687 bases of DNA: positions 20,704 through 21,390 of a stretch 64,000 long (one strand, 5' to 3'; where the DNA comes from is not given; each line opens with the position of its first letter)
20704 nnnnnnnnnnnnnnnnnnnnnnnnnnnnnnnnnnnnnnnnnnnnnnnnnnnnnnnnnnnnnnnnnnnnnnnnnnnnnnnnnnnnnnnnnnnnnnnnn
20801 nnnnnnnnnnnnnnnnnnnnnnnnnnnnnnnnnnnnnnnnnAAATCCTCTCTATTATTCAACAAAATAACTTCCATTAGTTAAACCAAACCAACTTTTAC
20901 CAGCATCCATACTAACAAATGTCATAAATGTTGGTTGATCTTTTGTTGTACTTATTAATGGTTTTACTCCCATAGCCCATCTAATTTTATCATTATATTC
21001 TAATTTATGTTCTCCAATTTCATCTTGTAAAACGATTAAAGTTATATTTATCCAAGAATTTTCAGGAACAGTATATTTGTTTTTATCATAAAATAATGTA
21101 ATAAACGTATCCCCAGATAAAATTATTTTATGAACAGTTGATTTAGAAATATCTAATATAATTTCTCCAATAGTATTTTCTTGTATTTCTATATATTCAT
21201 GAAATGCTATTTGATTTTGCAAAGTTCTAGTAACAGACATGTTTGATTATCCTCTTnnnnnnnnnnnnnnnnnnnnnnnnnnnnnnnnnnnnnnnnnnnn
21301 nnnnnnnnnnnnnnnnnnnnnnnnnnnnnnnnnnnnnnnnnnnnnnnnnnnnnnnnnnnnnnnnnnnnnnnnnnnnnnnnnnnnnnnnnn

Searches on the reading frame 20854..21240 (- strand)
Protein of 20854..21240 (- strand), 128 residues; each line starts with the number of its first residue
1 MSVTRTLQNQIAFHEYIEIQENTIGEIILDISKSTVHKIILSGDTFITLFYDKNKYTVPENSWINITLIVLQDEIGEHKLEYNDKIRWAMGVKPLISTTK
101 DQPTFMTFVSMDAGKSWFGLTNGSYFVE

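Call 13: search_protein_families(library=pfam, proteins=[window:20854-21240:-], max_evalue=0.01)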
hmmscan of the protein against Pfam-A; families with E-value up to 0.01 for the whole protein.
window:20854-21240:- (128 aa): 0 families

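Call 14: search_protein_families(library=phrogs, proteins=[window:20854-21240:-], max_evalue=0.01)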
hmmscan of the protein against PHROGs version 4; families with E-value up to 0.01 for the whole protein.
window:20854-21240:- (128 aa): 6 families
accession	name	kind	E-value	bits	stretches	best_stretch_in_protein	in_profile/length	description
phrog_9017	-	tail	3.8e-10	41.3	1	30-124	64-156/159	tail fiber protein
phrog_24774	-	unknown function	4.3e-08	34.3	1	23-126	157-256/258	-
phrog_7760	-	tail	5.4e-08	33.9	1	22-120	122-216/223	tail fiber protein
phrog_22179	-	tail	2.1e-07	31.7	1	66-121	184-238/244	tail fiber protein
phrog_34656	-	unknown function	3.1e-05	24.9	1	29-126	104-198/200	-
phrog_27998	-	tail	8.1e-05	23.4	1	29-125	113-205/207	tail fiber protein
